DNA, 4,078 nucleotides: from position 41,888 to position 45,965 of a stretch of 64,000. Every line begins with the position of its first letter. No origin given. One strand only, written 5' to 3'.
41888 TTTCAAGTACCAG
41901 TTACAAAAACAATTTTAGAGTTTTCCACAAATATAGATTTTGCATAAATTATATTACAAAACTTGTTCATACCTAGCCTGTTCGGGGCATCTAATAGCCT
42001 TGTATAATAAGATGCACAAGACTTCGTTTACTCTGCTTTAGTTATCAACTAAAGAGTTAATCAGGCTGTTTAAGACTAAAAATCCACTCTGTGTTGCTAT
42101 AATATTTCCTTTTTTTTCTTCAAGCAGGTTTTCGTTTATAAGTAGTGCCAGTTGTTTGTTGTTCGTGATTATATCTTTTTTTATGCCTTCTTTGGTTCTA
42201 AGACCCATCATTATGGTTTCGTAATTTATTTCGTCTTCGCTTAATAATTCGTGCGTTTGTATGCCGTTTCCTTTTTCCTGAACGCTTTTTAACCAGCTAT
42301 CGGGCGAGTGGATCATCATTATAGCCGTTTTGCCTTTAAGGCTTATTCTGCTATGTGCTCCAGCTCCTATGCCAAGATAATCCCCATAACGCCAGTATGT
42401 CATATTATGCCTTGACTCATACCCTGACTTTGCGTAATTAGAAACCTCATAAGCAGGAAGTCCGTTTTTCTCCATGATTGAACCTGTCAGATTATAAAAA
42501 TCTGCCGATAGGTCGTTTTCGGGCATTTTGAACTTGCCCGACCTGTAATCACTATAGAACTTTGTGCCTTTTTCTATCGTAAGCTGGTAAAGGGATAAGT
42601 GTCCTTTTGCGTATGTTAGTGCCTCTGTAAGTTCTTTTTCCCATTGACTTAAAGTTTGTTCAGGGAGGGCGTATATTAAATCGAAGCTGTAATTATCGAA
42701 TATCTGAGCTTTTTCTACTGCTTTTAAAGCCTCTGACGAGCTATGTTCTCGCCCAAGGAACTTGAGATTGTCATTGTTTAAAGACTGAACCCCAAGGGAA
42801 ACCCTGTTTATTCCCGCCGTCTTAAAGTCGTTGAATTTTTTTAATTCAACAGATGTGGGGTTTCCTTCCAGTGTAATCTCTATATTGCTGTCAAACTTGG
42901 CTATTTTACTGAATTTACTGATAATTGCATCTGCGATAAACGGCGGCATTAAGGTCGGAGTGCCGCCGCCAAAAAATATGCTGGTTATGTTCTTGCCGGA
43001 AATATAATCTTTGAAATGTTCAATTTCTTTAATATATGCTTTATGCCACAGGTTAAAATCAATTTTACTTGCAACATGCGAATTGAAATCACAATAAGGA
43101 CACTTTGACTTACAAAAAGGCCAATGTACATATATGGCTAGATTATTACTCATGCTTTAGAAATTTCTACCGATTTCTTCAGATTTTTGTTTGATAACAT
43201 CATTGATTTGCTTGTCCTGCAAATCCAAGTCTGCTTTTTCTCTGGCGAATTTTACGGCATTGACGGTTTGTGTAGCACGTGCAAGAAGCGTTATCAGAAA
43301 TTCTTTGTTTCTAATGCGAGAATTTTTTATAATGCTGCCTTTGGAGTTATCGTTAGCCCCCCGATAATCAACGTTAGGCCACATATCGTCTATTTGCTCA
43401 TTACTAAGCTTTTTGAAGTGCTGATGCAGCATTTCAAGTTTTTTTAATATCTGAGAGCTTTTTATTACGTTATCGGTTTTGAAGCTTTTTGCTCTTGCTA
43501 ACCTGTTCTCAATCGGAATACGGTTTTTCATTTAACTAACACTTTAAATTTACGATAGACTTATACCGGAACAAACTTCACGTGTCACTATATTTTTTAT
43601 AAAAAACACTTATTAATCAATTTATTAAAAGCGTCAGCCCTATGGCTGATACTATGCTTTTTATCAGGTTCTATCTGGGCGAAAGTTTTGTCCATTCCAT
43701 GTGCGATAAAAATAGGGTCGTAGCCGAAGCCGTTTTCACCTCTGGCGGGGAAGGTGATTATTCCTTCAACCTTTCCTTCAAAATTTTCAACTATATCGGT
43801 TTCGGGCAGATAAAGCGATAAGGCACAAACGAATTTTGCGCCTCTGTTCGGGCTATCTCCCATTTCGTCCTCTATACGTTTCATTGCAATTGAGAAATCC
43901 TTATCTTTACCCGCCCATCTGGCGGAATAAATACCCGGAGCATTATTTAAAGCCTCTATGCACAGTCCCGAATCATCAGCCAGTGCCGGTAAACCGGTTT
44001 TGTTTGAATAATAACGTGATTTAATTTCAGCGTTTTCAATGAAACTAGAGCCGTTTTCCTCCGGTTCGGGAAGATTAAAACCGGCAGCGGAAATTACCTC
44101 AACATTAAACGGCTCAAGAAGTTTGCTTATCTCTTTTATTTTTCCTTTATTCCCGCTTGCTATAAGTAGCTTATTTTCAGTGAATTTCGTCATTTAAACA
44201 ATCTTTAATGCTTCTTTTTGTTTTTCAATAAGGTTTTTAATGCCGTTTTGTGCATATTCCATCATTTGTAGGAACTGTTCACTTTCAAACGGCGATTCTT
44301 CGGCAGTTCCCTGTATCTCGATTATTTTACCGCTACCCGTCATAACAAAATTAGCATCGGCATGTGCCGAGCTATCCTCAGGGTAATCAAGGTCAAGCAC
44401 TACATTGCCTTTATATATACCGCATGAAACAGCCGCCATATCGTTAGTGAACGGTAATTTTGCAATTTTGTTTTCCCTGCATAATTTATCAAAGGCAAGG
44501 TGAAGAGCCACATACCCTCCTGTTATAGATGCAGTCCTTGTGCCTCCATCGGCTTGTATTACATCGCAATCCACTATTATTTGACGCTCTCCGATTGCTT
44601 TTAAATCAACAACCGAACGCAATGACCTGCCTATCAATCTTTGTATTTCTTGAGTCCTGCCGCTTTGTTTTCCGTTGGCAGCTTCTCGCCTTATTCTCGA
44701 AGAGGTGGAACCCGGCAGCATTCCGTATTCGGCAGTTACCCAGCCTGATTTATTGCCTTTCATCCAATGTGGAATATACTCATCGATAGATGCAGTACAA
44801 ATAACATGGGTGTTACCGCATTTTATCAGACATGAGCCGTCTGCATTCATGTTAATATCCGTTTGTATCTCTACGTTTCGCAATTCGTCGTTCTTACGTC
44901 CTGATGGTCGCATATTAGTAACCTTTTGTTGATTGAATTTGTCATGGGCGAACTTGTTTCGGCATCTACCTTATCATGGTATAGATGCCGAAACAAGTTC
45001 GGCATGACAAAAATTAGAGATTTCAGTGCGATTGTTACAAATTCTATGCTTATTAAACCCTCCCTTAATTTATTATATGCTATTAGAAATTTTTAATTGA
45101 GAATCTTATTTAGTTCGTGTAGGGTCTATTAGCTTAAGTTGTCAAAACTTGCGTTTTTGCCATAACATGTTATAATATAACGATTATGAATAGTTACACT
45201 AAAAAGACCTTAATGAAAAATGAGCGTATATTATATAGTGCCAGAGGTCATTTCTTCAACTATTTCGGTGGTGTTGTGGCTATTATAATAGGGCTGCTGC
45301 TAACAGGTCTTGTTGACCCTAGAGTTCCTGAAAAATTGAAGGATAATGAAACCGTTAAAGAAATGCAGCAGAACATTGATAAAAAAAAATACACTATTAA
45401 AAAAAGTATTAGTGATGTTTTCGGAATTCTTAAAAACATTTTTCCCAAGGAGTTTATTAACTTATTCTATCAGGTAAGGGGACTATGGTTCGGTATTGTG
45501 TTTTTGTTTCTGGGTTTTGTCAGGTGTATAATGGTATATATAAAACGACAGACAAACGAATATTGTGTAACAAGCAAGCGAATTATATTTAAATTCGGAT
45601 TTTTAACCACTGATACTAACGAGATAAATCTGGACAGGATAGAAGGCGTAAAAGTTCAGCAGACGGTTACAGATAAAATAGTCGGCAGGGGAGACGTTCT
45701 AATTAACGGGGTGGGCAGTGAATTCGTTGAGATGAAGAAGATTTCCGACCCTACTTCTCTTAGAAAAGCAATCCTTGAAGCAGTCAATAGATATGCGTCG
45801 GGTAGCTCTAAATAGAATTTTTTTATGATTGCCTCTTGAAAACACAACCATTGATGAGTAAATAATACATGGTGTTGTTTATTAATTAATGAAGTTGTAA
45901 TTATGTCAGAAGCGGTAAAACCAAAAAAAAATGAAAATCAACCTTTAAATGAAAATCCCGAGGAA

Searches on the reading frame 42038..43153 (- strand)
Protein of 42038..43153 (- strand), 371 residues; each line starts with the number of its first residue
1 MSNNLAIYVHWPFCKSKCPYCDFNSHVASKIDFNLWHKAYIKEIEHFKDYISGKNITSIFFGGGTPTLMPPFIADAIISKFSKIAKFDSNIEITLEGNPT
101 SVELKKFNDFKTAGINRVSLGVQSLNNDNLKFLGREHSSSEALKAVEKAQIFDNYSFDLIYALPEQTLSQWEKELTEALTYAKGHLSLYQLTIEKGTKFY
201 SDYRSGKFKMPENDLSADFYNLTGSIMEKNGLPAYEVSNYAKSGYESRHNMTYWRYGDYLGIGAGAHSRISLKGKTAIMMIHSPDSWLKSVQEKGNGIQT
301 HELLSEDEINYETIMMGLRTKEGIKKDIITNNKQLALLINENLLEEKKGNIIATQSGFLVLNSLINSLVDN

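Call 53: search_protein_families(library=pfam, proteins=[window:42038-43153:-], max_evalue=0.00001)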
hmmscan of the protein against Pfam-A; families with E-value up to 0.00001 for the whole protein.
window:42038-43153:- (371 aa): 1 family
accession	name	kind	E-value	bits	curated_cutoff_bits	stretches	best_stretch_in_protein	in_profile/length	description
PF04055.27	Radical_SAM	-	2e-25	90.3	29.5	1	8-173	1-161/166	Radical SAM superfamily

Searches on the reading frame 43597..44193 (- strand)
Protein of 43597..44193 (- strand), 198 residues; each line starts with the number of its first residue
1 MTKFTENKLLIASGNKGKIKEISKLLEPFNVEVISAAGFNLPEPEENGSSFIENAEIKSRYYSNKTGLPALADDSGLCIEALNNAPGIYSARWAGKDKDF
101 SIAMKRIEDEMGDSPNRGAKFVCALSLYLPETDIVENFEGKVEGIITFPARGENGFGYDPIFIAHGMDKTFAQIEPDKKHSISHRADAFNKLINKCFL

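Call 53: search_protein_families(library=pfam, proteins=[window:43597-44193:-], max_evalue=0.00001)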
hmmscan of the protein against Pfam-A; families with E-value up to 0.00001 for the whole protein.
window:43597-44193:- (198 aa): 1 family
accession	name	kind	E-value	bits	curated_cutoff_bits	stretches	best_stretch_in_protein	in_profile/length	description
PF01725.21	Ham1p_like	-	1.2e-61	208.3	22.5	1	9-194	1-185/186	Ham1 family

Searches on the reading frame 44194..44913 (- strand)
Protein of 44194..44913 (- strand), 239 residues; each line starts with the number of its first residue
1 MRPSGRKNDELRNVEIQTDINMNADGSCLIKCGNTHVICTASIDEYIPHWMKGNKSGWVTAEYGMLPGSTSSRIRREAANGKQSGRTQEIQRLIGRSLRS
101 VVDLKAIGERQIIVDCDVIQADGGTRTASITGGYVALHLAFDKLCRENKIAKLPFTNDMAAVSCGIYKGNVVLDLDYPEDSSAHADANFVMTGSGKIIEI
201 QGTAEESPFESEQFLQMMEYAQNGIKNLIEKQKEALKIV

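Call 53: search_protein_families(library=pfam, proteins=[window:44194-44913:-], max_evalue=0.00001)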
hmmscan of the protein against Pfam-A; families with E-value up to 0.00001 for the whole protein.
window:44194-44913:- (239 aa): 2 families
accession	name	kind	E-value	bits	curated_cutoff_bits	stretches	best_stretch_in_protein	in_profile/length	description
PF01138.27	RNase_PH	-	2e-29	103.1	25.5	1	10-140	1-127/130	3' exoribonuclease family, domain 1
PF03725.20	RNase_PH_C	-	7.4e-14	51.9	20.8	1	160-223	4-66/67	3' exoribonuclease family, domain 2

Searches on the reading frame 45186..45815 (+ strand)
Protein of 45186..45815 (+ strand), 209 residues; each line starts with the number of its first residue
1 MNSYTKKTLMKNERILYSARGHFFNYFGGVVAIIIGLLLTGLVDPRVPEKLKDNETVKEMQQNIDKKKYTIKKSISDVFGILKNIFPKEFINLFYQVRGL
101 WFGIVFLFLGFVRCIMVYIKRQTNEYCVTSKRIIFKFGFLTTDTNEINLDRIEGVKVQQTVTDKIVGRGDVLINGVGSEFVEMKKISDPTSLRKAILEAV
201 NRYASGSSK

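Call 53: search_protein_families(library=pfam, proteins=[window:45186-45815:+], max_evalue=0.00001)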
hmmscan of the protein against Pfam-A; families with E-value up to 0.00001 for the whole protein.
window:45186-45815:+ (209 aa): 1 family
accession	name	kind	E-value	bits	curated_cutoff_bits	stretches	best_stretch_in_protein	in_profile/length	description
PF03703.20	bPH_2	-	3.2e-11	43.7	22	1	122-195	3-77/78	Bacterial PH domain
